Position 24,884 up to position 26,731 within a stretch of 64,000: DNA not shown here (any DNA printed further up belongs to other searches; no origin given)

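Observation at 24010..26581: AAA-ATPase/PD-(D/E)xK (PF09820+DUF1703-like) gene stop/start-overlapped with the xanthine-dehydrogenase-like gene and followed by a coupled 107-aa unknown protein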

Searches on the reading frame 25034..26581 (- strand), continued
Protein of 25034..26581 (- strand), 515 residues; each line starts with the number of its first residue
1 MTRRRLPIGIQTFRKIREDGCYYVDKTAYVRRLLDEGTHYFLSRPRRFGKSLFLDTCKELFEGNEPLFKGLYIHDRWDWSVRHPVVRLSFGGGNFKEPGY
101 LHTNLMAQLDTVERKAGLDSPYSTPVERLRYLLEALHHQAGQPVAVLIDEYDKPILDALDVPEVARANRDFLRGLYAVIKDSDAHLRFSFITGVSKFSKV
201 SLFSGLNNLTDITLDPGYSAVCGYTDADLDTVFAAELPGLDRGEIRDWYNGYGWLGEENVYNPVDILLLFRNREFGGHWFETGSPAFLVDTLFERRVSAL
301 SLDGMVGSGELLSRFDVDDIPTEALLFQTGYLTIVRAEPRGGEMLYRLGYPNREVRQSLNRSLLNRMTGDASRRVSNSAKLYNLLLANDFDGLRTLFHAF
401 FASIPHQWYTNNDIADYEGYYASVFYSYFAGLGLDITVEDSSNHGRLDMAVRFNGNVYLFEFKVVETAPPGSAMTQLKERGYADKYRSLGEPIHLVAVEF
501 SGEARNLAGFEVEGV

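Call 46: search_protein_families(library=pfam, proteins=[L013:16684-17511:+, L069:4398-5645:+, L045:3525-5285:+, L011:12499-13260:-, L023:13015-14433:-, L039:9640-11238:-, L042:3619-6375:-, L006:9735-10778:-, L011:16001-17059:-, L031:5870-6844:+], max_evalue=0.001)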
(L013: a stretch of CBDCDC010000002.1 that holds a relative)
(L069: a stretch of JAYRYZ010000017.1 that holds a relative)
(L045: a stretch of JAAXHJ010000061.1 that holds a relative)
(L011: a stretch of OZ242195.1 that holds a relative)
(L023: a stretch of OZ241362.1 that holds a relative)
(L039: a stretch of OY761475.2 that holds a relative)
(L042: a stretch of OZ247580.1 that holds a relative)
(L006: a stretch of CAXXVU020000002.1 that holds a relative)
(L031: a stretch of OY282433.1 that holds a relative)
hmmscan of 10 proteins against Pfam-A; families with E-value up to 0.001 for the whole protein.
L013:16684-17511:+ (275 aa): 1 family
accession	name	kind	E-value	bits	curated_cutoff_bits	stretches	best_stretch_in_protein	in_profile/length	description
PF05721.19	PhyH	-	1.3e-09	39.1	22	1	10-211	1-203/213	Phytanoyl-CoA dioxygenase (PhyH)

L069:4398-5645:+ (415 aa): 4 families
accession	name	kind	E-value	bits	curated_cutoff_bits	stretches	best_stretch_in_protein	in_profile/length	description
PF00005.33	ABC_tran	-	2.5e-37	129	25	1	79-221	1-136/137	ABC transporter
PF08402.16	TOBE_2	-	1.9e-10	41.1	21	1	345-413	8-76/76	TOBE domain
PF13304.12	AAA_21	-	5.1e-06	27.2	27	0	188-254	232-300/304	AAA domain, putative AbiEii toxin, Type IV TA system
PF09818.15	ABC_ATPase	-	0.00062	19.3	23.2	0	190-276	154-255/283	P-loop domain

L045:3525-5285:+ (586 aa): 3 families
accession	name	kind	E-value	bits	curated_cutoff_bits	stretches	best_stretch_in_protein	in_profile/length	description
PF01867.21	Cas_Cas1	-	3.7e-95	318.8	22.3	1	252-540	1-282/283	CRISPR associated protein Cas1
PF01930.23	Cas_Cas4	-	3.8e-21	76.3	22.7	1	43-226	4-159/160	Domain of unknown function DUF83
PF12705.13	PDDEXK_1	-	1.3e-05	25.7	22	1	54-225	62-246/247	PD-(D/E)XK nuclease superfamily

L011:12499-13260:- (253 aa): 3 families
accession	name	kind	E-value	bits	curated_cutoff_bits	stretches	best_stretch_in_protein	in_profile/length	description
PF00106.31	adh_short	-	1.5e-39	136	26.6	1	18-209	1-191/195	short chain dehydrogenase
PF13561.12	adh_short_C2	-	2.3e-30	106.4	27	1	24-213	1-189/236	Enoyl-(Acyl carrier protein) reductase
PF08659.16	KR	-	6.2e-09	36.5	22.6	1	20-176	3-159/180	KR domain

L023:13015-14433:- (472 aa): 3 families
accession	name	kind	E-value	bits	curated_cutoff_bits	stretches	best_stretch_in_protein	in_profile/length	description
PF00884.28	Sulfatase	-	4.9e-41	141.4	25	1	47-358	1-300/301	Sulfatase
PF16347.10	SGSH_C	-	1.7e-17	64.4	29.3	1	305-458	1-150/154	N-sulphoglucosamine sulphohydrolase, C-terminal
PF01663.27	Phosphodiest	-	9.4e-12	45.6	23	2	52-117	4-66/342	Type I phosphodiesterase / nucleotide pyrophosphatase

L039:9640-11238:- (532 aa): 6 families
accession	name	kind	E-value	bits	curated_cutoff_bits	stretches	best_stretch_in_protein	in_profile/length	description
PF12796.13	Ank_2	-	1.3e-56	189.6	27.3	5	135-222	3-86/90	Ankyrin repeats (3 copies)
PF00023.36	Ank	-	1.6e-50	166.6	21.1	5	162-192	2-32/33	Ankyrin repeat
PF13637.12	Ank_4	-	1.4e-42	143.2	22.7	3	266-302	1-38/50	Ankyrin repeats (many copies)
PF13606.12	Ank_3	-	3.5e-41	134.3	22.3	1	162-189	2-29/30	Ankyrin repeat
PF13857.12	Ank_5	-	1e-33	115.5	27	3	119-166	5-53/56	Ankyrin repeats (many copies)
PF23745.1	ANK_LRRK2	-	1.6e-06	28.5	27.5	0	438-480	47-89/130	LRRK2 ANK repeat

L042:3619-6375:- (918 aa): 9 families
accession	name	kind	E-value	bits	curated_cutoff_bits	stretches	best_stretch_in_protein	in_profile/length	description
PF17760.6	UvrA_inter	-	2.2e-18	66.6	23.3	1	137-235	9-107/109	UvrA interaction domain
PF00005.33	ABC_tran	-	7.2e-18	66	25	0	778-835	82-136/137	ABC transporter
PF20703.3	nSTAND1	-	4.9e-11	43.3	27.1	1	18-88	26-89/379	Novel STAND NTPase 1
PF02463.25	SMC_N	-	2.4e-08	34.1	40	0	200-539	135-210/220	RecF/RecN/SMC N terminal domain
PF13191.12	AAA_16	-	6.4e-07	30.5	32.6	0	611-690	26-109/167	AAA ATPase domain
PF13555.12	AAA_29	-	3.4e-06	27.1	27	0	611-626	24-39/61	P-loop containing region of AAA domain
PF13175.12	AAA_15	-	0.00034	20.8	32.1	0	820-870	321-373/374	AAA ATPase domain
PF13401.12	AAA_22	-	0.00053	20.7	27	0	24-68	4-51/130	AAA domain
PF03193.22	RsgA_GTPase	-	0.00079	19.7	30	0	592-628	90-125/174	RsgA GTPase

L006:9735-10778:- (347 aa): 0 families

L011:16001-17059:- (352 aa): 3 families
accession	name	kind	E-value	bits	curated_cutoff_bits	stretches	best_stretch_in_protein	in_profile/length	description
PF01408.29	GFO_IDH_MocA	-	2.4e-18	67.4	24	1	19-139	1-119/120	Oxidoreductase family, NAD-binding Rossmann fold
PF02894.22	GFO_IDH_MocA_C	-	3e-10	40.7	22.9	1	153-349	2-217/218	Oxidoreductase family, C-terminal alpha/beta domain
PF22725.1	GFO_IDH_MocA_C3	-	5.2e-09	36.6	27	1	149-240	2-103/124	GFO/IDH/MocA C-terminal domain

L031:5870-6844:+ (324 aa): 2 families
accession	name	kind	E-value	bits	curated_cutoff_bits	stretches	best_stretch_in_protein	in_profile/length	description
PF02826.25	2-Hacid_dh_C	-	2.9e-55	186.8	25.1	1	110-286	2-178/178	D-isomer specific 2-hydroxyacid dehydrogenase, NAD binding domain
PF00389.36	2-Hacid_dh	-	2e-25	89.4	24.6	1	20-319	15-134/134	D-isomer specific 2-hydroxyacid dehydrogenase, catalytic domain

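Call 66: predict_structure(alignment_id=A1)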
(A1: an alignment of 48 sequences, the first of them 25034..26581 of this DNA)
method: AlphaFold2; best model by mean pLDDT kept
length: 515 residues; sequences in the alignment: 48
mean_pLDDT: 60.6   pTM: 0.40
mean pLDDT of the five models: 60.6, 57.5, 54.2, 53.9, 53.8
residues with pLDDT >= 90: 49; 70-90: 149; 50-70: 147; < 50: 170
segments of 3 or more residues with pLDDT < 50: 1-49, 69-74, 194-287, 298-300, 311-320, 441-444
pLDDT, mean of each block of 10 residues (from residue 1): 27 38 30 42 41 61 58 50 81 82 93 90 91 91 81 71 72 74 68 41 25 29 35 33 31 29 29 28 46 52 56 43 53 62 63 55 60 67 89 86 63 55 68 66 62 89 82 87 82 91 81 82
secondary structure, 60 per line:
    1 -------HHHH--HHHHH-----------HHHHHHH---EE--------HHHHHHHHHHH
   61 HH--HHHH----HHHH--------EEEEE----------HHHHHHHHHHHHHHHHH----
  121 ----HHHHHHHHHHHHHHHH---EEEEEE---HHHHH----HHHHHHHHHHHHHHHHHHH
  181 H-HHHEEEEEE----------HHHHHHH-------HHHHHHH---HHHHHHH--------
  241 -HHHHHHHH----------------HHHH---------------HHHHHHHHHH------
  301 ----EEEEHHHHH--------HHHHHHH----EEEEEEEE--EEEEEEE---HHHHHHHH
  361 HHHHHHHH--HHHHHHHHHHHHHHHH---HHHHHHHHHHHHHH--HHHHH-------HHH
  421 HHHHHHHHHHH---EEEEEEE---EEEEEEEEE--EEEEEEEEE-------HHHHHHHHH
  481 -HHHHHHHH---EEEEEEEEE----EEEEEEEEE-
elements in order: H8-11 H14-18 H30-36 H50-62 H65-68 H73-76 E85-89 H100-116 H125-140 E144-149 H153-157 H162-181 E186-191 H202-208 H216-222 H226-232 H242-249 H266-269 H285-294 E305-308 H309-313 H322-328 E333-340 E343-349 H353-368 H371-386 H390-403 H406-410 H418-431 E435-441 E445-453 E456-464 H472-480 H482-489 E493-501 E506-514

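Call 68: fold_search(model_id=the predicted structure, library=pdb)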
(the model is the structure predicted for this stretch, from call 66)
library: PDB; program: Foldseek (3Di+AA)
matches with E <= 10: 931; with E <= 0.001: 0
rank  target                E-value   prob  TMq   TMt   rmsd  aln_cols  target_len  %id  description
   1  5juy_A                6.6e-03  0.47  0.16  0.09  20.0       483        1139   12  Active human apoptosome with procaspase-9 (released 2016-10-19)
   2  3fov                  8.2e-03  1.00  0.14  0.54   5.4        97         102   12  Crystal structure of protein RPA0323 of unknown function from Rhodopseudomonas palustris (released 2009-01-13)
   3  5juy_B                1.2e-02  0.33  0.15  0.08  22.6       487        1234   12  Active human apoptosome with procaspase-9 (released 2016-10-19)
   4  1w5s_B                2.3e-02  0.98  0.20  0.24   7.5       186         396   17  Structure of the Aeropyrum Pernix ORC2 protein (ADP form) (released 2004-10-05)
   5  8fg6_B                2.4e-02  0.44  0.10  0.24  14.0       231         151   13  Design of amyloidogenic peptide traps (released 2024-03-20)
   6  7et0_A                3.0e-02  0.99  0.19  0.15   4.9       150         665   11  Crystal structure of the complex formed by Wolbachia cytoplasmic incompatibility factors CinA and CinB from wPip (released 2021-11-10)
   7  7et0_C                3.1e-02  0.99  0.19  0.15   5.0       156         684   12  Crystal structure of the complex formed by Wolbachia cytoplasmic incompatibility factors CinA and CinB from wPip (released 2021-11-10)
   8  9l3a                  4.3e-02  0.77  0.15  0.25   8.5       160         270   15  Crystal structure of AnAE-N267D-Y102W mutant (released 2025-10-29)
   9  9l2a                  5.6e-02  0.72  0.15  0.25   8.3       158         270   14  Crystal structure of AnAE-N267D mutant (released 2025-10-29)
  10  9l2j                  5.6e-02  0.72  0.15  0.25   8.5       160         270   15  Crystal structure of AnAE-S34A mutant (released 2025-10-29)
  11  9l34                  5.6e-02  0.69  0.15  0.25   8.5       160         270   15  Crystal structure of AnAE-H270A mutant (released 2025-10-29)
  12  9u49_A                5.6e-02  0.09  0.10  0.12  25.0       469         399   10  crystal structure of Cdn1 in complex with cA4 (released 2026-02-04)
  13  9l3b                  6.0e-02  0.69  0.15  0.25   8.4       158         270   14  Crystal structure of AnAE-N267D-Y269W mutant (released 2025-10-29)
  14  8z4i_B                7.0e-02  0.13  0.13  0.16  20.8       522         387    9  crystal structure of Cdn1 in complex with cA3 (released 2026-02-04)
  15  4iqd_A                7.0e-02  0.12  0.10  0.14  20.4       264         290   11  Crystal Structure of Carboxyvinyl-Carboxyphosphonate Phosphorylmutase from Bacillus anthracis (released 2013-01-23)
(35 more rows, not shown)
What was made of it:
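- Tried and rejected: I disregarded its Foldseek hits (calls 66, 68).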

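Call 70: search_solved_structures(query=A2, max_evalue=5, show_alignments=2)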
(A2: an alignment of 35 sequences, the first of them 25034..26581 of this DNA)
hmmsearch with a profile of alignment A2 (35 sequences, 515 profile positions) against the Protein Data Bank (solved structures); distinct sequences matched with E-value up to 5: 1.
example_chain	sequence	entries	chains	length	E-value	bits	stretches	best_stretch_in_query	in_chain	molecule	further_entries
1wgy_A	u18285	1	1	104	0.76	11.4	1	456-507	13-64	Rap guanine nucleotide exchange factor 5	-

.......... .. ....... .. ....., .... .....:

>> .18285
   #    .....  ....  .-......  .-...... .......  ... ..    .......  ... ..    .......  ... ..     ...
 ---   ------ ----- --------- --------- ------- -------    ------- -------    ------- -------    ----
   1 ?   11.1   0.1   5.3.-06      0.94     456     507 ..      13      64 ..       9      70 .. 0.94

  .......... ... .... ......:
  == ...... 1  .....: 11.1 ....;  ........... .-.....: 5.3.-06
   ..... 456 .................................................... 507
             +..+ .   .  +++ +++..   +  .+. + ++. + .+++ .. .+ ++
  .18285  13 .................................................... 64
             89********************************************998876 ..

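Call 74: search_protein_families(library=pfam, alignment_id=A3, max_evalue=0.00001)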
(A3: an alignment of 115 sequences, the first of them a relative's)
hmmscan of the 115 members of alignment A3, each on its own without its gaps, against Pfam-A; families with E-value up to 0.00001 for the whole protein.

A. member 1, L006:5810-7750:- (646 aa): 1 family
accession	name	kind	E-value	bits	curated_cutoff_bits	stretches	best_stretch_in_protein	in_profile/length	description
PF01019.26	G_glu_transpept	-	4.2e-139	465.1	27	1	99-641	2-512/512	Gamma-glutamyltranspeptidase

B. families by the number of members that match (of 115 scanned): 158 families (the first 25 are shown)
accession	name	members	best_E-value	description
PF07992.20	Pyr_redox_2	4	5.4e-74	Pyridine nucleotide-disulphide oxidoreductase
PF01867.21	Cas_Cas1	3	8.7e-95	CRISPR associated protein Cas1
PF02826.25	2-Hacid_dh_C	3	4.9e-59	D-isomer specific 2-hydroxyacid dehydrogenase, NAD binding domain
PF00884.28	Sulfatase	3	4e-43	Sulfatase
PF00389.36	2-Hacid_dh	3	3.7e-29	D-isomer specific 2-hydroxyacid dehydrogenase, catalytic domain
PF01930.23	Cas_Cas4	3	1.1e-19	Domain of unknown function DUF83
PF00890.30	FAD_binding_2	3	7.1e-08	FAD binding domain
PF01019.26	G_glu_transpept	2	4.2e-139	Gamma-glutamyltranspeptidase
PF00155.27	Aminotran_1_2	2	7.7e-81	Aminotransferase class I and II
PF00023.36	Ank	2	1e-59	Ankyrin repeat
PF12796.13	Ank_2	2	2.7e-57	Ankyrin repeats (3 copies)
PF13637.12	Ank_4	2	4.5e-52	Ankyrin repeats (many copies)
PF13606.12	Ank_3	2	2.2e-45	Ankyrin repeat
PF13857.12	Ank_5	2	2e-35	Ankyrin repeats (many copies)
PF01261.30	AP_endonuc_2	2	4.2e-30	Xylose isomerase-like TIM barrel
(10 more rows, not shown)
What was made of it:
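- Most DUF1703 neighbours are ordinary metabolic genes (call 74).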
